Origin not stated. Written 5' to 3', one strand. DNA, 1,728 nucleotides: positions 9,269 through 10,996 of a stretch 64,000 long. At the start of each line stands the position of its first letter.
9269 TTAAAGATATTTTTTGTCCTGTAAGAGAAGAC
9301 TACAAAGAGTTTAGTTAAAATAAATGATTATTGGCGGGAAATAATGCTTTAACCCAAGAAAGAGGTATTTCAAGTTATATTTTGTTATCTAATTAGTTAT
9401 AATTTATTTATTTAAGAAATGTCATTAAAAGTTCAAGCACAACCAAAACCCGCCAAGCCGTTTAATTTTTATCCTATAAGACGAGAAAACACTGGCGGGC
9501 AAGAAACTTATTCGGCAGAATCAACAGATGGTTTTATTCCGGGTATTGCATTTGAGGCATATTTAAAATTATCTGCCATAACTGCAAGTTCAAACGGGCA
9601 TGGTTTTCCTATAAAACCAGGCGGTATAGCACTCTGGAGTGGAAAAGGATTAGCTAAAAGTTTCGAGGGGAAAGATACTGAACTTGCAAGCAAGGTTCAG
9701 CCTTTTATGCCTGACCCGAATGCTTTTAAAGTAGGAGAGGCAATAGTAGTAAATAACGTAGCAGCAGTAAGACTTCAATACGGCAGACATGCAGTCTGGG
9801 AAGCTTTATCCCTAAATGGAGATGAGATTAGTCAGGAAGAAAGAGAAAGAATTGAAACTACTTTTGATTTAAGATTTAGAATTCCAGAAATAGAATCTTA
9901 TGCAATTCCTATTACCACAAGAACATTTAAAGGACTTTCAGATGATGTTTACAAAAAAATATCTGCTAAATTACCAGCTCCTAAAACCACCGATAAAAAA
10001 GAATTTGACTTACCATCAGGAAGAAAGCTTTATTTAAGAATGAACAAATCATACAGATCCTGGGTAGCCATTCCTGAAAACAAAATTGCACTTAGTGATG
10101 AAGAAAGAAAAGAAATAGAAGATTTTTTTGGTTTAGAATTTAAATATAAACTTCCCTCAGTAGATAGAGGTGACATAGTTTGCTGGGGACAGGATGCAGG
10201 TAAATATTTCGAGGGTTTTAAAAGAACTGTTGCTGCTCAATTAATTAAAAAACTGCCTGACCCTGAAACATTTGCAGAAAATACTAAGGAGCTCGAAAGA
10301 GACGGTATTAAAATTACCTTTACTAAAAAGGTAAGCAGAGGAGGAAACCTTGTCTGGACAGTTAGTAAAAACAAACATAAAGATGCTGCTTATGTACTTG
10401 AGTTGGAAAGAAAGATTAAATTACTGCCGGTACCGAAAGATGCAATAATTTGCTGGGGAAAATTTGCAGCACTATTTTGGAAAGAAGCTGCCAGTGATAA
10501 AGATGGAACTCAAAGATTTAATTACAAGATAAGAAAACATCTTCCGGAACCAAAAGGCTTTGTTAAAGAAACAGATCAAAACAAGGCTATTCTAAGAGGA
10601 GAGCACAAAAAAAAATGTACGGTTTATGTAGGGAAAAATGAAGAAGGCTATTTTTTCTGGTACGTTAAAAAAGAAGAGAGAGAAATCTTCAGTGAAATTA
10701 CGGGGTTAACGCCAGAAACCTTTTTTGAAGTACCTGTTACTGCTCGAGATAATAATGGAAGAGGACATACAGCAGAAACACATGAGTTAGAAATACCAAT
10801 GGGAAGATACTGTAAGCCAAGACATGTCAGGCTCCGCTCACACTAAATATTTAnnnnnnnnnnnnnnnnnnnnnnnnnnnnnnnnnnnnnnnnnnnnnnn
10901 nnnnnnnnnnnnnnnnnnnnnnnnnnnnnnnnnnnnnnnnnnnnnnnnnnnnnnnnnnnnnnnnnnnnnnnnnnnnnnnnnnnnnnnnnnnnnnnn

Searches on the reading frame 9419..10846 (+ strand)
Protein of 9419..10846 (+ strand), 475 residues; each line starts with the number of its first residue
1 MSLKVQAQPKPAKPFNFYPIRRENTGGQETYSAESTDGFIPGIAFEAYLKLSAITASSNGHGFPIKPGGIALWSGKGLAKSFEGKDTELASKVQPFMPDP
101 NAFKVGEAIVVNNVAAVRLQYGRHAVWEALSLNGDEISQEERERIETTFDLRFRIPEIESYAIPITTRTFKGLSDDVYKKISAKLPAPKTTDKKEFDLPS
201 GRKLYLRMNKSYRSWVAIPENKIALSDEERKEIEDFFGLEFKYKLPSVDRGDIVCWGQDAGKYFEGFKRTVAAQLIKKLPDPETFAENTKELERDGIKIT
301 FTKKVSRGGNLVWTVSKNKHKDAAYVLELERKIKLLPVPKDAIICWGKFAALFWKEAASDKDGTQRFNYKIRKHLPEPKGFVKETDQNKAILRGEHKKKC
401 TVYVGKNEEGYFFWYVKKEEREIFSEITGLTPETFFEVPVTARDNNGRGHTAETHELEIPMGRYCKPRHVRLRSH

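Call 36: find_related_loci(query=window:9419-10846:+, collection=metagenome_contigs, flank=10000)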
Query window:9419-10846:+ (475 aa) in metagenome_contigs; peptide patterns used: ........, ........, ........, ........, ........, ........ (x = any residue, [..] = any of these).
98 stretches matched a pattern, but none encodes a relative of the query by tblastn (E <= 1e-3).

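Call 46: search_protein_families(library=ncbifam, proteins=[window:9419-10846:+], max_evalue=0.01)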
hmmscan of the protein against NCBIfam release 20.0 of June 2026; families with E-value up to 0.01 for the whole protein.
window:9419-10846:+ (475 aa): 0 families
